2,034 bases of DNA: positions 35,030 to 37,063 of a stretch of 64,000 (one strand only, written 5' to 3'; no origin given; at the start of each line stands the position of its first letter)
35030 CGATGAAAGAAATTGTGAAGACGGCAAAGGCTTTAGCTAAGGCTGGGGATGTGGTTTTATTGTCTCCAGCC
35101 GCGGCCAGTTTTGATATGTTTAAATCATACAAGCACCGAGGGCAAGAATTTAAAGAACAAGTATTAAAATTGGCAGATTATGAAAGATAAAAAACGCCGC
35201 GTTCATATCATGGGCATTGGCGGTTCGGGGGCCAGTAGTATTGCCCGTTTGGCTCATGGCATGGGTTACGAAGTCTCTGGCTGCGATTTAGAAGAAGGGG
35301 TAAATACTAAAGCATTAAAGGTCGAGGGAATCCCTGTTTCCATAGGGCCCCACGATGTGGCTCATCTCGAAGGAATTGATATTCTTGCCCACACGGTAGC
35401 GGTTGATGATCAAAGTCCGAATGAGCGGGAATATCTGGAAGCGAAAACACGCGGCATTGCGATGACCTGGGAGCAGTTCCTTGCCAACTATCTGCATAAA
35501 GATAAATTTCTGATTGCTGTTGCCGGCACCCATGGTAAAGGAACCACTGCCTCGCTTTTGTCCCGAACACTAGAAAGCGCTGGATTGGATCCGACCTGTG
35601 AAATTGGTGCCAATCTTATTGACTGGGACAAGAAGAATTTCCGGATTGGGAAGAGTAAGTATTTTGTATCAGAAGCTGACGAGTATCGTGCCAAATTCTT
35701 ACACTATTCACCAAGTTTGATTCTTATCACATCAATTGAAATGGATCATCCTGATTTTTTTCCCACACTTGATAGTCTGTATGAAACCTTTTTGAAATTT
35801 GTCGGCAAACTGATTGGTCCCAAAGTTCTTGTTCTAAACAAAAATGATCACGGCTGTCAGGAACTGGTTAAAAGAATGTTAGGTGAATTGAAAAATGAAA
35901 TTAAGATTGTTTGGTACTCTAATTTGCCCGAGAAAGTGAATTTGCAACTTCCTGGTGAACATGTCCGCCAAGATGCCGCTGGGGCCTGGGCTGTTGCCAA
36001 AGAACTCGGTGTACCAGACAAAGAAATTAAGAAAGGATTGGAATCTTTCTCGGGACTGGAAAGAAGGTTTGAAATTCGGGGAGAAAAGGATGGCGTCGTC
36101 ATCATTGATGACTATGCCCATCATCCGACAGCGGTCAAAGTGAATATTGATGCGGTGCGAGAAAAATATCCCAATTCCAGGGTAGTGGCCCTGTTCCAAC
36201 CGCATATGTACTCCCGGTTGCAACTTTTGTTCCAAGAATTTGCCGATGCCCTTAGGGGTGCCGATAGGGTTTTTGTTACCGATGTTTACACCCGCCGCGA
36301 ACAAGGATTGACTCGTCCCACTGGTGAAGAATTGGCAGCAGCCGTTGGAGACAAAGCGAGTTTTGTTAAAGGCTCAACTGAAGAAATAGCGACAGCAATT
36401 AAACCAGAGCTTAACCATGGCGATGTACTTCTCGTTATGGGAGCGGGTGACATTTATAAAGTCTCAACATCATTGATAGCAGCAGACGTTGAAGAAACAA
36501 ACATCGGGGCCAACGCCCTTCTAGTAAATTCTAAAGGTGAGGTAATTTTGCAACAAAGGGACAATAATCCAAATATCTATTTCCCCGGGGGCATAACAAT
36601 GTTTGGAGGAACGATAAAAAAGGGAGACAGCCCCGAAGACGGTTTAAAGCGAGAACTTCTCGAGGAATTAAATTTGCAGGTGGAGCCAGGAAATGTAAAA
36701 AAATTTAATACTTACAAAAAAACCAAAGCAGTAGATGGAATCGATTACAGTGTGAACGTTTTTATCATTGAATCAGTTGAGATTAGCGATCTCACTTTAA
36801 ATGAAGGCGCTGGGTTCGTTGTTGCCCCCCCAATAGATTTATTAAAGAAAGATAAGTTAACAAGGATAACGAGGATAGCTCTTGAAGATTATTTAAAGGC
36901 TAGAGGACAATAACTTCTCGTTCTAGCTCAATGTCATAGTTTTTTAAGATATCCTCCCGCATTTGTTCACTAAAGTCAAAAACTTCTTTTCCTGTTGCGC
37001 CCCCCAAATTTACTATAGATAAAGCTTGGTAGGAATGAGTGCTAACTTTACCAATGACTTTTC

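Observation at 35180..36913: MurC fused to a C-terminal NUDIX-like hydrolase domain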

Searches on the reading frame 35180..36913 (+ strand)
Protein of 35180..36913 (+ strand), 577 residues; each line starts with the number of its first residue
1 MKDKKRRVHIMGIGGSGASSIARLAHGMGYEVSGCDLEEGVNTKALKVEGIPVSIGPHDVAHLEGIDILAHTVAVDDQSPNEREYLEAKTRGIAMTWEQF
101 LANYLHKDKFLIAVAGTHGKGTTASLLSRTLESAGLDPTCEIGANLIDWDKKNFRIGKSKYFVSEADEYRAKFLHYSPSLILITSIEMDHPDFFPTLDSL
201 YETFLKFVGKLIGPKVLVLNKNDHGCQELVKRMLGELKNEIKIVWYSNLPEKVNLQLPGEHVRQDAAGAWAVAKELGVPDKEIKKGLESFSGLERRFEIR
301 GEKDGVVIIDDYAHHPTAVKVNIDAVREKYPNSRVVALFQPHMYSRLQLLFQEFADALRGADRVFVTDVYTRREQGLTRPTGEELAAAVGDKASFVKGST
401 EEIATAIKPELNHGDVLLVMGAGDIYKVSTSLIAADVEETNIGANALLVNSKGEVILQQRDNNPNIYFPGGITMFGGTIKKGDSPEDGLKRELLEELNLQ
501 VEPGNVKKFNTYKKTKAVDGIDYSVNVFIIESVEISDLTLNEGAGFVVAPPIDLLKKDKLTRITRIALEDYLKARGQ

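Call 3: search_protein_families(library=pfam, proteins=[window:35180-36910:+], max_evalue=1)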
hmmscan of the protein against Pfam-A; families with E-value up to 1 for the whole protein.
window:35180-36910:+ (577 aa): 5 families
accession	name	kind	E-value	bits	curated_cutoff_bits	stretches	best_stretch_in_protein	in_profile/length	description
PF02875.26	Mur_ligase_C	-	2e-21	77.5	28.4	1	295-423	1-127/127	Mur ligase, glutamate ligase domain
PF01225.30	Mur_ligase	-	2.2e-11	44.4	21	1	8-102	2-88/95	Mur ligase family, catalytic domain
PF00293.34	NUDIX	-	9.6e-11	42.3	21.1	1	442-524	4-81/134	NUDIX domain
PF08245.18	Mur_ligase_M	-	3.8e-09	37.2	24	1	114-233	1-135/200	Mur ligase middle domain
PF22327.2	Nudt16-like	-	0.0028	18.1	27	1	467-513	30-77/161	U8 snoRNA-decapping enzyme-like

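Call 4: search_protein_families(library=ncbifam, proteins=[window:35180-36910:+], max_evalue=1)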
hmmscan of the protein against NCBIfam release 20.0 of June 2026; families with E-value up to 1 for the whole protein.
window:35180-36910:+ (577 aa): 41 families (the best 25 are shown)
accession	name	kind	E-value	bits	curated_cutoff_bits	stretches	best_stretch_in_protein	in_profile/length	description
TIGR01082.1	murC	equivalog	2.7e-110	369.5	335.1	1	8-432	2-448/449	UDP-N-acetylmuramate--L-alanine ligase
NF011171.0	PRK14573.1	equivalog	2.4e-64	217.5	1015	1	4-436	3-448/809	bifunctional UDP-N-acetylmuramate--L-alanine ligase/D-alanine--D-alanine ligase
TIGR01081.1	mpl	equivalog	2.1e-56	191.8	388.7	1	7-432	1-443/448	UDP-N-acetylmuramate:L-alanyl-gamma-D-glutamyl-meso-diaminopimelate ligase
TIGR01087.1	murD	equivalog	4e-22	78.9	211.95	1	7-326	1-338/441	UDP-N-acetylmuramoyl-L-alanine--D-glutamate ligase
NF053645.1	pMurC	equivalog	1.8e-21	76.4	560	2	9-139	2-132/492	pseudomurein biosynthesis peptide ligase pMurC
NF053647.1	pMurD2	equivalog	2.1e-19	69.7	550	2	178-309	174-292/405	pseudomurein biosynthesis peptide ligase pMurD2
NF053648.1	pMurE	equivalog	1.1e-17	63.9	600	2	178-330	190-352/464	pseudomurein biosynthesis peptide ligase pMurE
NF001124.0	PRK00139.1-2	equivalog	2.4e-17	62.9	476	2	237-423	282-468/500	UDP-N-acetylmuramoyl-L-alanyl-D-glutamate--2,6-diaminopimelate ligase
NF008896.0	PRK11929.1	equivalog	7.4e-14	50.5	1023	2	251-421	779-943/965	bifunctional UDP-N-acetylmuramoyl-L-alanyl-D-glutamate--2,6-diaminopimelate ligase MurE/UDP-N-acetylmuramoyl-tripeptide--D-alanyl-D-alanine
NF053646.1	pMurD1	equivalog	1e-13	50.8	610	2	262-426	284-445/465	pseudomurein biosynthesis peptide ligase pMurD1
TIGR01143.1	murF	subfamily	2.1e-13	50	288.6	1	177-332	149-324/418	UDP-N-acetylmuramoyl-tripeptide--D-alanyl-D-alanine ligase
NF033197.0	F430_CfbE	equivalog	2.2e-13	50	250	2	245-311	254-319/430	coenzyme F430 synthase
NF001126.0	PRK00139.1-4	equivalog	3.3e-13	49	373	2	248-330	284-366/486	UDP-N-acetylmuramoyl-L-alanyl-D-glutamate--2,6-diaminopimelate ligase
TIGR01085.1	murE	subfamily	4.2e-13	49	257.3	2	247-424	272-448/472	UDP-N-acetylmuramyl-tripeptide synthetase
TIGR01499.1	folC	subfamily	5.5e-11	42.5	162.65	2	251-421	220-388/400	bifunctional protein FolC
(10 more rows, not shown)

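Call 5: find_homologous_proteins(query=window:35180-36910:+, max_evalue=1e-10)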
Query window:35180-36910:+ (577 aa): 7822 proteins with E <= 1e-10 among 8000 candidates; the best 120 are listed.
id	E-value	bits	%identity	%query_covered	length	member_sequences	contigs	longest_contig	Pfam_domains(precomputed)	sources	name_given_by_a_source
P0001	7.3e-164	564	58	75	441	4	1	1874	PF02875.27,PF08245.19,PF01225.31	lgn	-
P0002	2.3e-162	559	58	75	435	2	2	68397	PF02875.27,PF08245.19,PF01225.31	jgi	-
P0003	5.3e-162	558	60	74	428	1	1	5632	PF02875.27,PF08245.19,PF01225.31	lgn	-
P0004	1.8e-156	540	57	73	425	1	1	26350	PF02875.27,PF08245.19,PF01225.31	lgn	-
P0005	5.4e-156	538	55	75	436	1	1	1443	PF02875.27,PF08245.19,PF01225.31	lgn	-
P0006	2.2e-155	536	58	74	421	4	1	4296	PF02875.27,PF08245.19,PF01225.31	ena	-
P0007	3.6e-155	536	55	74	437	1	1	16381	PF02875.27,PF08245.19,PF01225.31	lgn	-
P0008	7.4e-155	535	57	75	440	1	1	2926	PF02875.27,PF08245.19,PF01225.31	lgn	-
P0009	3.1e-154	533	56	75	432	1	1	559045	PF02875.27,PF08245.19,PF01225.31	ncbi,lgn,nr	ncbi:UDP-N-acetylmuramate--L-alanine ligase [Patescibacteria group bacterium]|nr:UDP-N-acetylmuramat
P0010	3.9e-153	529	54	75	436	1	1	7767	PF02875.27,PF08245.19,PF01225.31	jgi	-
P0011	5.0e-153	529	56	76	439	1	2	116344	PF02875.27,PF08245.19,PF01225.31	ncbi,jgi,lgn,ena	-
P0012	5.8e-152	525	56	74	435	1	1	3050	PF02875.27,PF08245.19,PF01225.31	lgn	-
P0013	7.1e-152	525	56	75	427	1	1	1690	PF02875.27,PF08245.19,PF01225.31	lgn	-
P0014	7.9e-152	525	56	74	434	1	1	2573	PF02875.27,PF08245.19,PF01225.31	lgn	-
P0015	2.0e-151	523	56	73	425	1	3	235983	PF02875.27,PF08245.19,PF01225.31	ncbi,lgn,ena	-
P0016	5.6e-151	522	55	75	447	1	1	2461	PF02875.27,PF08245.19,PF01225.31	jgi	jgi:UDP-N-acetylmuramate--alanine ligase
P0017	1.0e-150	521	56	74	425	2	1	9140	PF02875.27,PF08245.19,PF01225.31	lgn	-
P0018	1.5e-150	520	56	74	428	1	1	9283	PF02875.27,PF08245.19,PF01225.31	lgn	-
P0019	2.4e-150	520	55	75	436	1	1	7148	PF02875.27,PF08245.19,PF01225.31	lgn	-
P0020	9.6e-150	518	56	74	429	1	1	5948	PF02875.27,PF08245.19,PF01225.31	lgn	-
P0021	1.9e-149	517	56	73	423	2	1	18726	PF02875.27,PF08245.19,PF01225.31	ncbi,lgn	-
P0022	2.8e-149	516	55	75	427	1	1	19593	PF02875.27,PF08245.19,PF01225.31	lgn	-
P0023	4.9e-149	515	57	74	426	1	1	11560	PF02875.27,PF08245.19,PF01225.31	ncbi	-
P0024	5.4e-149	515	57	73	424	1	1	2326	PF02875.27,PF08245.19,PF01225.31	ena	-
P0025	1.4e-148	514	55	75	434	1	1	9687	PF02875.27,PF08245.19,PF01225.31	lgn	-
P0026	7.0e-148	512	55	75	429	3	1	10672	PF02875.27,PF08245.19,PF01225.31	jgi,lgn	jgi:UDP-N-acetylmuramate--alanine ligase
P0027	5.1e-147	509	56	74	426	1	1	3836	PF02875.27,PF08245.19,PF01225.31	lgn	-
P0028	5.2e-147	509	57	75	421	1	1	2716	PF02875.27,PF08245.19,PF01225.31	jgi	jgi:UDP-N-acetylmuramate--alanine ligase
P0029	8.0e-147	508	55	74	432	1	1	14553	PF02875.27,PF08245.19,PF01225.31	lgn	-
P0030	8.0e-146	505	53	74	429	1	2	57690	PF02875.27,PF08245.19,PF01225.31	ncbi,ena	ncbi:MAG: UDP-N-acetylmuramate--L-alanine ligase [Patescibacteria group bacterium]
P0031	9.0e-146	505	55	75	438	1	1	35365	PF02875.27,PF08245.19,PF01225.31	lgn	-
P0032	9.1e-146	505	56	74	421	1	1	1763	PF02875.27,PF08245.19,PF01225.31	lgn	-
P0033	2.5e-145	503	54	75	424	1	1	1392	PF02875.27,PF08245.19,PF01225.31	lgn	-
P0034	2.9e-145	503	51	74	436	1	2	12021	PF02875.27,PF08245.19,PF01225.31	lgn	-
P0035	4.6e-145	502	56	74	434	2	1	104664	PF02875.27,PF08245.19,PF01225.31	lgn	-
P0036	6.1e-145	502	54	74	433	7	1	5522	PF02875.27,PF08245.19,PF01225.31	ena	-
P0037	1.9e-144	500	53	71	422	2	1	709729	PF02875.27,PF08245.19,PF01225.31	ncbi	-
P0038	2.0e-144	500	52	72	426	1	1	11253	PF02875.27,PF08245.19,PF01225.31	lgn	-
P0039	6.0e-144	499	55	73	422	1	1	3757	PF02875.27,PF08245.19,PF01225.31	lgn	-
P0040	3.0e-143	496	56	74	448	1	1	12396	PF02875.27,PF08245.19,PF01225.31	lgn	-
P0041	3.1e-143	496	56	73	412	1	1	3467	PF02875.27,PF08245.19,PF01225.31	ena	-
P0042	6.5e-143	495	56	74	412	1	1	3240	PF02875.27,PF08245.19,PF01225.31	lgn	-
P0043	1.9e-142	494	56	74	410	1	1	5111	PF02875.27,PF08245.19,PF01225.31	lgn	-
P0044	2.7e-142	493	54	74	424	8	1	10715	PF02875.27,PF08245.19,PF01225.31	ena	-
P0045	3.5e-142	493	54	75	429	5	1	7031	PF02875.27,PF08245.19,PF01225.31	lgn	-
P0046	3.6e-142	493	55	74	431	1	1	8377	PF02875.27,PF08245.19,PF01225.31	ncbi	-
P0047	4.9e-142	492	55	73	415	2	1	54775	PF02875.27,PF08245.19,PF01225.31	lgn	-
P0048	7.2e-142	492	54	74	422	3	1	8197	PF02875.27,PF08245.19,PF01225.31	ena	-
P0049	7.7e-142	492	55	74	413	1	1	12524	PF02875.27,PF08245.19,PF01225.31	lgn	-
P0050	1.1e-141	491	55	74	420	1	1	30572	PF02875.27,PF08245.19,PF01225.31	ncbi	-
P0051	1.1e-141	491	55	74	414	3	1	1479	PF02875.27,PF08245.19,PF01225.31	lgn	-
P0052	1.4e-141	491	55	74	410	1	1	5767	PF02875.27,PF08245.19,PF01225.31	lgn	-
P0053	1.7e-141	490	55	74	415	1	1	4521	PF02875.27,PF08245.19,PF01225.31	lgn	-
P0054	4.9e-141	489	55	74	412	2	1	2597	PF02875.27,PF08245.19,PF01225.31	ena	-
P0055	5.6e-141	489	54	74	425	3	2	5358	PF02875.27,PF08245.19,PF01225.31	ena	-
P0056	5.8e-141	489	55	74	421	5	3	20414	PF02875.27,PF08245.19,PF01225.31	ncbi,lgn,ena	ncbi:MAG: cyanophycin synthetase [Patescibacteria group bacterium]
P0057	5.9e-141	489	54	74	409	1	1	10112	PF02875.27,PF08245.19,PF01225.31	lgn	-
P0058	8.3e-141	488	54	73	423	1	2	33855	PF02875.27,PF08245.19,PF01225.31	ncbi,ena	-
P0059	3.8e-140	486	56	74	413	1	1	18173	PF02875.27,PF08245.19,PF01225.31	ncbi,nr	ncbi:UDP-N-acetylmuramate--L-alanine ligase [Candidatus Microgenomates bacterium]|nr:UDP-N-acetylmur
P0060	5.3e-140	486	52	75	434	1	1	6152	PF02875.27,PF08245.19,PF01225.31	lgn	-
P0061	8.1e-140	485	53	72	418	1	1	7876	PF02875.27,PF08245.19,PF01225.31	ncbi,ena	-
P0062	1.9e-139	484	52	74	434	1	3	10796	PF02875.27,PF08245.19,PF01225.31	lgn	-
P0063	2.4e-139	483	54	74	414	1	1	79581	PF02875.27,PF08245.19,PF01225.31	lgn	-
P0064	9.0e-139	481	55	73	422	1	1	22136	PF02875.27,PF08245.19,PF01225.31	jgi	jgi:UDP-N-acetylmuramate--alanine ligase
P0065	1.4e-138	481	55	74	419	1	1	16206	PF02875.27,PF08245.19,PF01225.31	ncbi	-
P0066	1.6e-138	481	53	73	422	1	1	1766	PF02875.27,PF08245.19,PF01225.31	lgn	-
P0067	4.1e-138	479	55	74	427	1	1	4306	PF02875.27,PF08245.19,PF01225.31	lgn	-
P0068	1.0e-137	478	54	74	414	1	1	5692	PF02875.27,PF08245.19,PF01225.31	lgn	-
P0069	8.1e-137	475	54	74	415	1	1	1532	PF02875.27,PF08245.19,PF01225.31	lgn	-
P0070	5.6e-135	469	53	74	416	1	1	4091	PF02875.27,PF08245.19,PF01225.31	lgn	-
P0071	2.7e-133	463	55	73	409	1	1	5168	PF02875.27,PF08245.19,PF01225.31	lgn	-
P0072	1.2e-129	451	53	73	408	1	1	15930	PF02875.27,PF08245.19,PF01225.31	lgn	-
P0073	4.3e-129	450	53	73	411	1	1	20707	PF02875.27,PF08245.19,PF01225.31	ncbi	-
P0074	5.4e-126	439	49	74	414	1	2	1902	PF02875.27,PF08245.19,PF01225.31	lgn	-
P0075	2.0e-117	411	56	60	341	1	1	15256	PF02875.27,PF08245.19,PF01225.31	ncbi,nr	ncbi:hypothetical protein HY310_00240 [Candidatus Microgenomates bacterium]|nr:hypothetical protein 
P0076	3.5e-116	407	48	73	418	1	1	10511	PF02875.27,PF01225.31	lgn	-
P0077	3.4e-109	384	43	76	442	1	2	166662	PF02875.27,PF08245.19,PF01225.31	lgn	-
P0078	1.5e-105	372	44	75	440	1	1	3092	PF02875.27,PF08245.19,PF01225.31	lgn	-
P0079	1.8e-105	372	44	74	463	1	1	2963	PF02875.27,PF08245.19,PF01225.31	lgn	-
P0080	2.5e-105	371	44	74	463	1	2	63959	PF02875.27,PF08245.19,PF01225.31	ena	-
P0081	2.5e-105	371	44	74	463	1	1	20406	PF02875.27,PF08245.19,PF01225.31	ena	-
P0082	2.5e-105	371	44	74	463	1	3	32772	PF02875.27,PF08245.19,PF01225.31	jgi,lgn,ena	-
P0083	3.5e-105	371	44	74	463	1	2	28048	PF02875.27,PF08245.19,PF01225.31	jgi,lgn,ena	-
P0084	4.8e-105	370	44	74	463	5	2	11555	PF02875.27,PF08245.19,PF01225.31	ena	-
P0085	1.2e-104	369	44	74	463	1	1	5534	PF02875.27,PF08245.19,PF01225.31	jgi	-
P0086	1.2e-104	369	44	74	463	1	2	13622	PF02875.27,PF08245.19,PF01225.31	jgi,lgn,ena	-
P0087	1.2e-104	369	44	74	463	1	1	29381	PF02875.27,PF08245.19,PF01225.31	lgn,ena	-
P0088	1.7e-104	368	44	74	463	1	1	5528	PF02875.27,PF08245.19,PF01225.31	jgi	-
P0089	1.8e-104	368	42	76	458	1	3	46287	PF02875.27,PF08245.19,PF01225.31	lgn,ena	-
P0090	2.1e-104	368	44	74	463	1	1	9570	PF02875.27,PF08245.19,PF01225.31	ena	-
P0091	5.6e-104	367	44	74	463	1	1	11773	PF02875.27,PF08245.19,PF01225.31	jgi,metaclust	metaclust:\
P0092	1.2e-101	359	42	74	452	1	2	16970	PF02875.27,PF08245.19,PF01225.31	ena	-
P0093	5.1e-100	354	41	74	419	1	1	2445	PF02875.27,PF08245.19,PF01225.31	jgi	-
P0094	5.2e-100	354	42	70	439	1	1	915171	PF02875.27,PF08245.19,PF01225.31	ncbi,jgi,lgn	-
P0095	5.6e-100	353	43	75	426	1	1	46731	PF02875.27,PF08245.19,PF01225.31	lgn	-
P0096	1.6e-99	352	39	75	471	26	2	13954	PF02875.27,PF08245.19,PF01225.31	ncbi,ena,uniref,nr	ncbi:MAG: UDP-N-acetylmuramate-L-alanine ligase [Candidatus Amesbacteria bacterium GW2011_GWB1_48_13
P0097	7.8e-99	350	42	75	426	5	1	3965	PF02875.27,PF08245.19,PF01225.31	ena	-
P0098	1.2e-98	349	40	75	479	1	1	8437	PF02875.27,PF08245.19,PF01225.31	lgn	-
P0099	2.1e-98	348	40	75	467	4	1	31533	PF02875.27,PF08245.19,PF01225.31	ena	-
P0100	2.9e-98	348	41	74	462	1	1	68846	PF02875.27,PF08245.19,PF01225.31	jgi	jgi:UDP-N-acetylmuramate--alanine ligase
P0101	4.6e-98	347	41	73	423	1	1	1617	PF02875.27,PF08245.19,PF01225.31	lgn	-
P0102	5.2e-98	347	41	74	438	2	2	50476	PF01558.26,PF02875.27,PF08245.19,PF01225.31,PF21799.3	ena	-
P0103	8.2e-97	343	40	76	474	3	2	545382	PF02875.27,PF08245.19,PF01225.31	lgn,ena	-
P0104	1.1e-96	343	40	75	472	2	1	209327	PF02875.27,PF08245.19,PF01225.31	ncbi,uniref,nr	ncbi:UDP-N-acetylmuramate--L-alanine ligase [Clostridium sp. 19966]|uniref:UDP-N-acetylmuramate--L-a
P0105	1.5e-96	342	40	75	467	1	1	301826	PF02875.27,PF08245.19,PF01225.31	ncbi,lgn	ncbi:MAG: UDP-N-acetylmuramate--L-alanine ligase [Bacillota bacterium]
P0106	3.6e-96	341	41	75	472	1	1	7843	PF02875.27,PF08245.19,PF01225.31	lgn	-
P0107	7.3e-96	340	39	75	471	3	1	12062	PF02875.27,PF08245.19,PF01225.31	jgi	jgi:UDP-N-acetylmuramate--alanine ligase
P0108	8.4e-96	340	41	73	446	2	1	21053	PF02875.27,PF08245.19,PF01225.31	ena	-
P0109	9.6e-96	339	40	74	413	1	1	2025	PF02875.27,PF08245.19,PF01225.31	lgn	-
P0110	9.9e-96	339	41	74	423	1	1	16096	PF02875.27,PF08245.19,PF01225.31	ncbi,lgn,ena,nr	ncbi:MAG: Uncharacterized protein G01um101416_667 [Microgenomates group bacterium Gr01-1014_16]|nr:M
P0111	1.1e-95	339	44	72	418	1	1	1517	PF02875.27,PF08245.19,PF01225.31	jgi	jgi:UDP-N-acetylmuramate--alanine ligase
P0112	1.2e-95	339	39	76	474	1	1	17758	PF02875.27,PF08245.19,PF01225.31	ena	-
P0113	5.3e-95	337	41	74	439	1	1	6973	PF02875.27,PF08245.19,PF01225.31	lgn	-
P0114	6.1e-95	337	41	74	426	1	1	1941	PF02875.27,PF08245.19,PF01225.31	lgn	-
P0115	6.4e-95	337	40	75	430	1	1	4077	PF02875.27,PF08245.19,PF01225.31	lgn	-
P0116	7.3e-95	337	39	75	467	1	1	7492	PF02875.27,PF08245.19,PF01225.31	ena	-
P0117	1.0e-94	336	43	74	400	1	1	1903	PF02875.27,PF08245.19,PF01225.31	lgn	-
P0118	1.3e-94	336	40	75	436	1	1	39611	PF02875.27,PF08245.19,PF01225.31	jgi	-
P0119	1.4e-94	336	39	75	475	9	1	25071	PF02875.27,PF08245.19,PF01225.31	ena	-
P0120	1.7e-94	335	39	76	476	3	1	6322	PF02875.27,PF08245.19,PF01225.31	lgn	-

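Call 12: find_encoding_contigs(protein=P0002, flank=6000, max_places=2)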
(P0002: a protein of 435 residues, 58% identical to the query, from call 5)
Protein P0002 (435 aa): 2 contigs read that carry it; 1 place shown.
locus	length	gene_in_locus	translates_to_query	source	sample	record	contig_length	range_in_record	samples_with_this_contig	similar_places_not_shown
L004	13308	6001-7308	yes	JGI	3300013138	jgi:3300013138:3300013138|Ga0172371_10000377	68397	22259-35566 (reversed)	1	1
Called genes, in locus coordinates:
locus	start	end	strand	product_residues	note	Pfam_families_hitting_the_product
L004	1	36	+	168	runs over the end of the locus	-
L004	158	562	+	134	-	PF02381:MraZ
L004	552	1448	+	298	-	PF01795:Methyltransf_5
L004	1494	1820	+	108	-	-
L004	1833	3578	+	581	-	PF03717:PBP_dimer, PF00905:Transpeptidase, PF13354:Beta-lactamase2 (weak)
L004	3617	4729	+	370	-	PF08245:Mur_ligase_M, PF02875:Mur_ligase_C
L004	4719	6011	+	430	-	PF21799:MurD-like_N, PF08245:Mur_ligase_M, PF02875:Mur_ligase_C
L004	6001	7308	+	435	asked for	PF01225:Mur_ligase, PF08245:Mur_ligase_M, PF02875:Mur_ligase_C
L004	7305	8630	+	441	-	PF00275:EPSP_synthase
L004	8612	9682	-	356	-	PF01820:Dala_Dala_lig_N, PF01071:GARS_A (weak), PF02655:ATP-grasp_3 (weak), PF02786:CPSase_L_D2, PF08443:RimK (weak), PF02222:ATP-grasp, PF07478:Dala_Dala_lig_C, PF13535:ATP-grasp_4 (faint)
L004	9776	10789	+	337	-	PF00953:Glycos_transf_4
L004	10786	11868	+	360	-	PF01098:FTSW_RODA_SPOVE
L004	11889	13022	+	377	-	PF03033:Glyco_transf_28, PF04101:Glyco_tran_28_C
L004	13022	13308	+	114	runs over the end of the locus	-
